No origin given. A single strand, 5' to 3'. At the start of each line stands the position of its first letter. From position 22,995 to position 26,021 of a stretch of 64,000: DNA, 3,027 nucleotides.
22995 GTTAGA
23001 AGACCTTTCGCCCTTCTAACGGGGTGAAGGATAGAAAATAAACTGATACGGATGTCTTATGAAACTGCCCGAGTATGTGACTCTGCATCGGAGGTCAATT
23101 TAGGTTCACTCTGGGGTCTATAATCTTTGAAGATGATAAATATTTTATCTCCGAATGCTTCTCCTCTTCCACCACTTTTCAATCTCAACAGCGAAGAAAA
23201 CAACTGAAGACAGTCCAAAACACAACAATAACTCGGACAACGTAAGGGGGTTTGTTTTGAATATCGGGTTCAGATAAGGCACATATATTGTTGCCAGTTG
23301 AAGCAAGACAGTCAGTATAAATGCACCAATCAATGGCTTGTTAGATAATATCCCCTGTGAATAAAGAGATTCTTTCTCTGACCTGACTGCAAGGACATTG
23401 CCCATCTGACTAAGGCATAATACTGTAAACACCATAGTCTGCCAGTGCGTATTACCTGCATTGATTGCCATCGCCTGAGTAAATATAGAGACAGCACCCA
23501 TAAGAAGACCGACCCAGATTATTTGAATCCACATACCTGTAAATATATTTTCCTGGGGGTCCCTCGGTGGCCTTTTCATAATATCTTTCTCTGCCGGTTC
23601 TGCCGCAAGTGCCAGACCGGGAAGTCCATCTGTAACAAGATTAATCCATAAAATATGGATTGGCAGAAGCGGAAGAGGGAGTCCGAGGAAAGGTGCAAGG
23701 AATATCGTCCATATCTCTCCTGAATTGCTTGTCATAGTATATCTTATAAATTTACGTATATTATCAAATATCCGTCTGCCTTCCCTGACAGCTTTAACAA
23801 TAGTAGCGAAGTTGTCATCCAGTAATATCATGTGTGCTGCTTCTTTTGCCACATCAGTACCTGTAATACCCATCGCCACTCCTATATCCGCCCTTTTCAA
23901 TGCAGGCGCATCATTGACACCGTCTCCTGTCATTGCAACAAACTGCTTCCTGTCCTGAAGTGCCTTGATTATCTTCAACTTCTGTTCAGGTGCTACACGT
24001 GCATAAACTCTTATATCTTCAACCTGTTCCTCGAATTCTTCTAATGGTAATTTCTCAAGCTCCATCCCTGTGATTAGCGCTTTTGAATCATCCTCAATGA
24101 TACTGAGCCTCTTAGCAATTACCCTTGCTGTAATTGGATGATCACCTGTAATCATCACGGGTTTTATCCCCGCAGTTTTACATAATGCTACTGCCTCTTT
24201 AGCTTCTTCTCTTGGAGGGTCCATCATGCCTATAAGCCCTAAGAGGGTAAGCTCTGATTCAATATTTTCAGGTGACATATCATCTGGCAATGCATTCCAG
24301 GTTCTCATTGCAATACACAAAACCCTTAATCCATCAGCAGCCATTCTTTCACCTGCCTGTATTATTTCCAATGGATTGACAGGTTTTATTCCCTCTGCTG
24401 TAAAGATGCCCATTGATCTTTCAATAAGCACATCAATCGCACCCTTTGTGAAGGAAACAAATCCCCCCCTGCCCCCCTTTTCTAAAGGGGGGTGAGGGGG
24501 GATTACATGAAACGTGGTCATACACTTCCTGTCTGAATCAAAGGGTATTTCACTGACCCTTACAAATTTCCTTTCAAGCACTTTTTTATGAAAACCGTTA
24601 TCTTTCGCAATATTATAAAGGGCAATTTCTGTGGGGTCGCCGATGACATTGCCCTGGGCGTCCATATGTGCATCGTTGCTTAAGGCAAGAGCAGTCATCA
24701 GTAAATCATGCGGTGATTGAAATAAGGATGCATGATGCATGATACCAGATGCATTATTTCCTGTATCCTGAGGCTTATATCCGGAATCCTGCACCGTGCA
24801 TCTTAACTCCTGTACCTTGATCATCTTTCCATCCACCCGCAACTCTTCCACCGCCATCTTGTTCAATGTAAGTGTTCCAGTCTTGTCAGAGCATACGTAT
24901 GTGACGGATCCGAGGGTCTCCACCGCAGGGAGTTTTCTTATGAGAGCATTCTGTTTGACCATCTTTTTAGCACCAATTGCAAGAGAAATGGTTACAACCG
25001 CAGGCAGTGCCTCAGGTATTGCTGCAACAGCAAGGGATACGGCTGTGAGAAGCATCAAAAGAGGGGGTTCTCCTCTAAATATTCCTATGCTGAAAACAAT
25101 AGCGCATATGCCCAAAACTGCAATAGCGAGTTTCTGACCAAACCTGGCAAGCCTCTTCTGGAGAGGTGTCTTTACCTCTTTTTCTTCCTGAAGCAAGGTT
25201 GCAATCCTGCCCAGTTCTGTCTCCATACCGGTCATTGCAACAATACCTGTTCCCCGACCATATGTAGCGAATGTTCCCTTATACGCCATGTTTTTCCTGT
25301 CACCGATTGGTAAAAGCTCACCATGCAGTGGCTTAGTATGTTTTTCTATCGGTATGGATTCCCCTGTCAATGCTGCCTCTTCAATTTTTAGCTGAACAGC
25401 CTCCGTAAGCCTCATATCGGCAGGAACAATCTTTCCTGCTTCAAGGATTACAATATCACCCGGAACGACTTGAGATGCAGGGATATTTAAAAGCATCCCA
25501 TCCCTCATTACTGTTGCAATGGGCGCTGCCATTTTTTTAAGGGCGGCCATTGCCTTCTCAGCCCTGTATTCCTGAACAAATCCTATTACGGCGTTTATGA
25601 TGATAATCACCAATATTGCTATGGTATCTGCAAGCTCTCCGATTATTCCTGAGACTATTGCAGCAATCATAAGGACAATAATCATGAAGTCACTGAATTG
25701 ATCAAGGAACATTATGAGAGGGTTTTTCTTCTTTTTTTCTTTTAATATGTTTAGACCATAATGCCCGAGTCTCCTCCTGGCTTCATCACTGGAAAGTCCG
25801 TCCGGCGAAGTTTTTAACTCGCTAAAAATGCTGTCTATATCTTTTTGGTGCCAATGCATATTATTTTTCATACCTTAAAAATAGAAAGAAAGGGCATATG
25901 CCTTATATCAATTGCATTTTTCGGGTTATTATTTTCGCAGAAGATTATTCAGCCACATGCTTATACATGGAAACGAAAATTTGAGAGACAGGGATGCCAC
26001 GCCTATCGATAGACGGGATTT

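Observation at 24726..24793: Second repeat insertion in the same P-type ATPase (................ element)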

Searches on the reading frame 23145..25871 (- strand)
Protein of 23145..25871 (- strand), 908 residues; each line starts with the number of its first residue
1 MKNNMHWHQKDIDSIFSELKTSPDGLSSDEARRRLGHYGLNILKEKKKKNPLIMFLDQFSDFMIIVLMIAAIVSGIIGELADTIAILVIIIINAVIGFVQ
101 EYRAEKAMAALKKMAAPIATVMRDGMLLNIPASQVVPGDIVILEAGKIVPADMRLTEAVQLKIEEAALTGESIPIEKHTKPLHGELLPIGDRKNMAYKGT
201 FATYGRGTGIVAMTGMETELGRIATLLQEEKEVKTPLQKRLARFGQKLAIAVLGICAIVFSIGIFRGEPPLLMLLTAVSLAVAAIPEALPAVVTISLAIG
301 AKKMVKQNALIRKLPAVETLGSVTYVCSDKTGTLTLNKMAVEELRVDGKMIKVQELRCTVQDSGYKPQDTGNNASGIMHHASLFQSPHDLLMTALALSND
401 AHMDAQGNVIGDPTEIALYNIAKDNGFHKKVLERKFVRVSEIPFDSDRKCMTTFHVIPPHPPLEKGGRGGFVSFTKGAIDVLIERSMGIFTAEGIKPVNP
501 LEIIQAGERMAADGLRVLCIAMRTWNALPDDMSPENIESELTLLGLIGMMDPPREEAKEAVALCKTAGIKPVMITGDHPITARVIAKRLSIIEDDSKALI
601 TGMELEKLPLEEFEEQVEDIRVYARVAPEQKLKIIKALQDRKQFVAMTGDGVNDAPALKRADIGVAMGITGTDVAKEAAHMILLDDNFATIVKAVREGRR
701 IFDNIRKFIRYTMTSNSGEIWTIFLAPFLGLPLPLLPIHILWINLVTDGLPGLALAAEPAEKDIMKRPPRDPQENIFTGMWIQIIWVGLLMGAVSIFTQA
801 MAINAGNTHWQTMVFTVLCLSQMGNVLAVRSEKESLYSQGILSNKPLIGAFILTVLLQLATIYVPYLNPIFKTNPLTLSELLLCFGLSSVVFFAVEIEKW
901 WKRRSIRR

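Call 14: search_solved_structures(query=window:23145-25871:-, show_alignments=2, max_evalue=1e-30)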
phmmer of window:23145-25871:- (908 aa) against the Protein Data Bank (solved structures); distinct sequences matched with E-value up to 1e-30: 92 (the best 60 are shown).
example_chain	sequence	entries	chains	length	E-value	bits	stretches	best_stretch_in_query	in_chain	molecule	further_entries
9euq_A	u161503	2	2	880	6.3e-190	636.3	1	9-897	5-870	Calcium-transporting ATPase lmo0841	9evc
6zhf_A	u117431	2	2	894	7.1e-190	636.2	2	394-898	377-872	Calcium-transporting ATPase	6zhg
6zhh_A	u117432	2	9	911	2.4e-188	631.1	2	393-898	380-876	Calcium-transporting ATPase | Calcium-transporting ATPase lmo0841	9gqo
8iww_A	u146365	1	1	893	4.7e-162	544.1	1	23-902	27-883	Calcium-transporting ATPase type 2C member 1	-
8iwp_A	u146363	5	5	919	5.3e-162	543.9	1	23-902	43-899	Calcium-transporting ATPase type 2C member 1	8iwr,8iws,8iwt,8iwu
7yag_A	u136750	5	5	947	5.9e-162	543.8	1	23-902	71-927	Calcium-transporting ATPase type 2C member 1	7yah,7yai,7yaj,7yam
4bew_A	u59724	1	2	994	3.2e-151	508.3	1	23-797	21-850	SARCOPLASMIC/ENDOPLASMIC RETICULUM CALCIUM ATPASE 1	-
1iwo_A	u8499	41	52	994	3.2e-151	508.3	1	23-797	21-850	Sarcoplasmic/endoplasmic reticulum calcium ATPase 1 | Sarcoplasmic/endoplasmic reticulum calcium ATPase 1a | Sarcoplasmic/endoplasmic reticulum calcium ATPase 1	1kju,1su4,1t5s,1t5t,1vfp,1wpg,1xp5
2dqs_A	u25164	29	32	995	3.4e-151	508.2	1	23-797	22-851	Sarcoplasmic/endoplasmic reticulum calcium ATPase 1 | SERCA1a | SARCOPLASMIC ENDOPLASMIC RETICULUM CALCIUM ATPASE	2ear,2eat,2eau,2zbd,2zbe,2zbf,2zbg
3w5b_A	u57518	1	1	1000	3.4e-151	508.2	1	23-797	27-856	SERCA1a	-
27qy_A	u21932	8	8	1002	3.4e-151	508.2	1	23-797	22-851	Sarcoplasmic/endoplasmic reticulum calcium ATPase 1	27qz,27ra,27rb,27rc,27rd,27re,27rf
8owa_A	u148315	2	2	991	3.7e-151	508.1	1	23-797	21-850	Sarcoplasmic/endoplasmic reticulum calcium ATPase 1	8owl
4nab_A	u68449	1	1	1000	7.9e-151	507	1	23-797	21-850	Sarcoplasmic/endoplasmic reticulum calcium ATPase 1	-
5zmw_A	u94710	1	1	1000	8.1e-151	506.9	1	23-797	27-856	Sarcoplasmic/endoplasmic reticulum calcium ATPase 1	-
6rb2_A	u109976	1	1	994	2.3e-150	505.4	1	23-797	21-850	Sarcoplasmic/endoplasmic reticulum calcium ATPase 1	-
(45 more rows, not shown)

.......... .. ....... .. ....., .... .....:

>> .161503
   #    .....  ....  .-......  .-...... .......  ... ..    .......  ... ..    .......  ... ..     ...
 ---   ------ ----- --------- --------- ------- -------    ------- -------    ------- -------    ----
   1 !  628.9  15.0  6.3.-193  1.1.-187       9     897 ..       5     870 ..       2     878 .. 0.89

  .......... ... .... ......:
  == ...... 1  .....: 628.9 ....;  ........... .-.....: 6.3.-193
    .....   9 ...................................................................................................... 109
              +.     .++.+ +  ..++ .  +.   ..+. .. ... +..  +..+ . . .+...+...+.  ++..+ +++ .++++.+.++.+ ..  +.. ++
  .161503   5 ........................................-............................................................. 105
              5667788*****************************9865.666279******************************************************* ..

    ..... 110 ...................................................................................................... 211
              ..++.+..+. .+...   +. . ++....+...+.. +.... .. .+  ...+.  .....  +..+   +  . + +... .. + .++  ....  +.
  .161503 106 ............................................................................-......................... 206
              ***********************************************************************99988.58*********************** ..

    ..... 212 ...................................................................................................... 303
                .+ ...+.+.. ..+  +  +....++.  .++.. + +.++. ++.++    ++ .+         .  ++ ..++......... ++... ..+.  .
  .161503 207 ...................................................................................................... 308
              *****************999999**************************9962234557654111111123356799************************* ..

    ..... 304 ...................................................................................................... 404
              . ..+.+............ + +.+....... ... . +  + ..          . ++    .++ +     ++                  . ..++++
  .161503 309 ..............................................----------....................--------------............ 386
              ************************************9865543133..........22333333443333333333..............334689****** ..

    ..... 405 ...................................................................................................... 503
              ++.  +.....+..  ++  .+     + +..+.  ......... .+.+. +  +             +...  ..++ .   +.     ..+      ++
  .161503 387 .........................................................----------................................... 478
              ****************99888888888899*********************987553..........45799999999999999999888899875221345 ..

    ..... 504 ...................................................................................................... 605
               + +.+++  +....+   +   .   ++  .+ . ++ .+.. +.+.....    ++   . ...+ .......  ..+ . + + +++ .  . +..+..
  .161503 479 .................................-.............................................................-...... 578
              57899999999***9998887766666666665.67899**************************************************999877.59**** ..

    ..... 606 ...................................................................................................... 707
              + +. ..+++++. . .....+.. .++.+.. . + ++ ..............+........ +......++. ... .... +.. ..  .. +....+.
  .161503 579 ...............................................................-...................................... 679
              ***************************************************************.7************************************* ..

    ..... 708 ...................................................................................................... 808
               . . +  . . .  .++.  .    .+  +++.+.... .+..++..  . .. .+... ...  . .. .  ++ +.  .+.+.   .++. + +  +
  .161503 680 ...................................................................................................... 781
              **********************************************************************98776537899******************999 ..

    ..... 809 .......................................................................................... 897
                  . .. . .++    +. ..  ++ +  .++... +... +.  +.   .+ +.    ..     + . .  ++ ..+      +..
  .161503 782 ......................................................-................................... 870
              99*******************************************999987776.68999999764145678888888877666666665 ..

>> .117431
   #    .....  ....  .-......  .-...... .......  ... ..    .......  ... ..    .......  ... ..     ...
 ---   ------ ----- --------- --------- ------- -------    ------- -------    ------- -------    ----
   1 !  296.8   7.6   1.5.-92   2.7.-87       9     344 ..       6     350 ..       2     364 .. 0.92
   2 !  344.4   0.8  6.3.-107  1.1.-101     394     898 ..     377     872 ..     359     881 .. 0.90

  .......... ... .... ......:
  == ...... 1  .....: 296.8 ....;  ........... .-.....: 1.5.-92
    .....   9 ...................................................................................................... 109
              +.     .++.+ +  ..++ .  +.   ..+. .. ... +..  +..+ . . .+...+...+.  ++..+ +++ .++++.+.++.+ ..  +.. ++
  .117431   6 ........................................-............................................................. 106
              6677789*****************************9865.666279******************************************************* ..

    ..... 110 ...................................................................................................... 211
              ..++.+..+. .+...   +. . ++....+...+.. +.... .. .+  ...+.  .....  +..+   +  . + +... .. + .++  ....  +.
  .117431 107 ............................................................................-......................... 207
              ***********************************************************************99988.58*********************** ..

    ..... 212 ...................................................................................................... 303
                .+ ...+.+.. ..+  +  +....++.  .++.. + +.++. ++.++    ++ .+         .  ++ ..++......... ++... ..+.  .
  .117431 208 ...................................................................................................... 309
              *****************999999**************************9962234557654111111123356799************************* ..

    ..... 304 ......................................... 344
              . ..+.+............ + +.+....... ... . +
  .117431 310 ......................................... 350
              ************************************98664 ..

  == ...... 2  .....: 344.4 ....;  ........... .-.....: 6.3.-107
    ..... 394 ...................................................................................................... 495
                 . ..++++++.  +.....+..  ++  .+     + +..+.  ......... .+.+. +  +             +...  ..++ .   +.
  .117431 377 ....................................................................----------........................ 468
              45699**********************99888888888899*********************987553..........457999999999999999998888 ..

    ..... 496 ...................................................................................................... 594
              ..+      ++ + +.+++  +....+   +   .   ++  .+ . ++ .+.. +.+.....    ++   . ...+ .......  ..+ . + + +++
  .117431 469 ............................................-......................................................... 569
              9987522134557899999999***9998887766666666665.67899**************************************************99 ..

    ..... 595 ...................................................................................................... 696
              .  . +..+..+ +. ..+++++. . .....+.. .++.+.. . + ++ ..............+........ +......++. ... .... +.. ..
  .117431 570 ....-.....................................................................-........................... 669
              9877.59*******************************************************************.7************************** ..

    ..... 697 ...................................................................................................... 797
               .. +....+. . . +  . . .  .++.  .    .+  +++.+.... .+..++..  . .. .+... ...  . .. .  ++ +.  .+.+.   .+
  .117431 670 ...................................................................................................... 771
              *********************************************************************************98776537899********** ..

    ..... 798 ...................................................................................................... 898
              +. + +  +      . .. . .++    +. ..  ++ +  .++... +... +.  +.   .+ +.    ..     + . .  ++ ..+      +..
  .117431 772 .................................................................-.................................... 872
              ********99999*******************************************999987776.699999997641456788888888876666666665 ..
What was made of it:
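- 23145..25871 (-): Host gene, a P2A-type (Ca2+) P-type ATPase of 908 aa. The element lies at residues about 357-382, at the start of the N domain. PDB hits are LMCA1 (6e-190), SPCA1 and SERCA (call 14).
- On P2A-type P-type ATPase (host gene): LMCA1 E=6e-190 over residues 9-897 (call 14).
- This loop is variable in all P2-type ATPases and much longer in SERCA (call 14).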

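Call 16: find_encoding_contigs(protein=window:23148-25871:-, flank=10000, max_places=6)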
Protein window:23148-25871:- (908 aa): no gene with exactly this product is on record in the collection.

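Call 17: find_homologous_proteins(query=window:23148-25871:-, max_evalue=1e-50)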
Query window:23148-25871:- (908 aa): 8000 proteins with E <= 1e-50 among 8000 candidates; the best 120 are listed.
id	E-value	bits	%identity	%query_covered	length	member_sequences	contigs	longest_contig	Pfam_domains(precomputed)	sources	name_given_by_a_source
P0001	0.0e+0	2006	100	100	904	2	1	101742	PF00702.33,PF13246.13,PF00689.27,PF08282.19,PF00690.32,PF00122.26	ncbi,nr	ncbi:MAG: cation-translocating P-type ATPase [Nitrospirae bacterium]|nr:cation-translocating P-type 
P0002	0.0e+0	1514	75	99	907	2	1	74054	PF00702.33,PF13246.13,PF00689.27,PF00690.32,PF00122.26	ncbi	ncbi:MAG: cation-translocating P-type ATPase [Nitrospirota bacterium]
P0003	0.0e+0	1499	74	99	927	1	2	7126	PF00702.33,PF13246.13,PF00689.27,PF00690.32,PF00122.26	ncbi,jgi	jgi:Ca2+-transporting ATPase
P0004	0.0e+0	1493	74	99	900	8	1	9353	PF00702.33,PF13246.13,PF00689.27,PF00690.32,PF00122.26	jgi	-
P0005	0.0e+0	1486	74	99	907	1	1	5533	PF00702.33,PF13246.13,PF00689.27,PF08282.19,PF00690.32,PF00122.26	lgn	-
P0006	0.0e+0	1478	75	99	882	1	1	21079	PF00702.33,PF13246.13,PF00689.27,PF00690.32,PF00122.26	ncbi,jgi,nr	ncbi:MAG: calcium-translocating P-type ATPase, PMCA-type [Nitrospira sp.]|nr:calcium-translocating P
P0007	0.0e+0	1466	74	99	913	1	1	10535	PF00702.33,PF13246.13,PF00689.27,PF00690.32,PF00122.26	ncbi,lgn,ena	-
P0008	0.0e+0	1464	74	99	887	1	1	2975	PF00702.33,PF13246.13,PF00689.27,PF00690.32,PF00122.26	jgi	jgi:Ca2+-transporting ATPase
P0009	0.0e+0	1460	74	99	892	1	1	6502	PF00702.33,PF13246.13,PF00689.27,PF00690.32,PF00122.26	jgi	jgi:Ca2+-transporting ATPase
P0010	0.0e+0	1460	73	100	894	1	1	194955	PF00702.33,PF13246.13,PF00689.27,PF00690.32,PF00122.26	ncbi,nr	ncbi:MAG: cation-translocating P-type ATPase [Thermodesulfobacteriota bacterium]|nr:cation-transloca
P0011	0.0e+0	1454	74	99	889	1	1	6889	PF00702.33,PF13246.13,PF00689.27,PF00690.32,PF00122.26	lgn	-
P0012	0.0e+0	1454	75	99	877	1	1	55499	PF00702.33,PF13246.13,PF00689.27,PF00690.32,PF00122.26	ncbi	-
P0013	0.0e+0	1452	73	99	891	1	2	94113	PF00702.33,PF13246.13,PF00689.27,PF00690.32,PF00122.26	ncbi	-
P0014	0.0e+0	1451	73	99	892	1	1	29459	PF00702.33,PF13246.13,PF00689.27,PF08282.19,PF00690.32,PF00122.26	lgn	-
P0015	0.0e+0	1451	74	99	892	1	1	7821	PF00702.33,PF13246.13,PF00689.27,PF00690.32,PF00122.26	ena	-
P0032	0.0e+0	1438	72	99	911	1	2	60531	PF00702.33,PF13246.13,PF00689.27,PF00690.32,PF00122.26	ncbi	-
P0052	0.0e+0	1430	72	99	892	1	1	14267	PF00702.33,PF13246.13,PF00689.27,PF08282.19,PF00690.32,PF00122.26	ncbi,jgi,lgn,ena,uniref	ncbi:cation-translocating P-type ATPase [Dissulfurispira sp.]|uniref:cation-translocating P-type ATP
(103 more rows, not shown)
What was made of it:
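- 23145..25871 (-): The protein is 100% identical to an NCBI 'MAG: Nitrospirae bacterium' protein (call 17).
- NCBI holds the identical protein from a 101.7 kb contig (call 17).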

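Call 20: find_encoding_contigs(protein=P0032, flank=10000, max_places=2)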
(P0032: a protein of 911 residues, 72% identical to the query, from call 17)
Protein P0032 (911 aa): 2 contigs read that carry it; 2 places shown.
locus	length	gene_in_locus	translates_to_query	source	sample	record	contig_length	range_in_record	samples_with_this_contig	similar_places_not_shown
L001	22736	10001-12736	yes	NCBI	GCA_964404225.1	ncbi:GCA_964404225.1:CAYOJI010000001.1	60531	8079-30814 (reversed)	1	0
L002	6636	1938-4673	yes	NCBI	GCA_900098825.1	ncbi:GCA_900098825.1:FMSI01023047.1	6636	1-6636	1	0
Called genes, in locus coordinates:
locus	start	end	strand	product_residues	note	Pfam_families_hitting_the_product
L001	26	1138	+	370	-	PF14561:TPR_20 (faint), PF21033:RMD1-3 (faint), PF13181:TPR_8 (faint), PF13428:TPR_14 (faint), PF13431:TPR_17 (faint), PF13432:TPR_16 (faint), PF24575:TPR_Slam (faint), PF14559:TPR_19 (weak), +7 more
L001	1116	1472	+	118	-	-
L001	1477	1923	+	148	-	PF01220:DHquinase_II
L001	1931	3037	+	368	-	PF01321:Creatinase_N, PF00557:Peptidase_M24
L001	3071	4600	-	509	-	PF00501:AMP-binding, PF13193:AMP-binding_C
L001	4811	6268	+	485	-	PF00289:Biotin_carb_N, PF02655:ATP-grasp_3 (weak), PF02786:CPSase_L_D2, PF08443:RimK (faint), PF07478:Dala_Dala_lig_C, PF02785:Biotin_carb_C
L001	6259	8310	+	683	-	PF02436:PYC_OADA, PF00364:Biotin_lipoyl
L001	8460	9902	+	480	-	PF14010:PEPcase_2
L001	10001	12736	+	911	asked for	PF00690:Cation_ATPase_N, PF00122:E1-E2_ATPase, PF13246:Cation_ATPase, PF00702:Hydrolase, PF00689:Cation_ATPase_C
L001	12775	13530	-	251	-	PF01435:Peptidase_M48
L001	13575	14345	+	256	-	PF01346:FKBP_N, PF00254:FKBP_C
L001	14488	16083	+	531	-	PF00496:SBP_bac_5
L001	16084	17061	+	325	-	PF13175:AAA_15 (faint), PF00005:ABC_tran, PF13304:AAA_21 (weak), PF13732:DrrA1-3_C (weak)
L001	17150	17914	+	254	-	PF01061:ABC2_membrane, PF12679:ABC2_membrane_2 (weak), PF12698:ABC2_membrane_3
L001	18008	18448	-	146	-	PF00571:CBS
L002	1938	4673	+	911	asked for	PF00690:Cation_ATPase_N, PF00122:E1-E2_ATPase, PF13246:Cation_ATPase, PF00702:Hydrolase, PF00689:Cation_ATPase_C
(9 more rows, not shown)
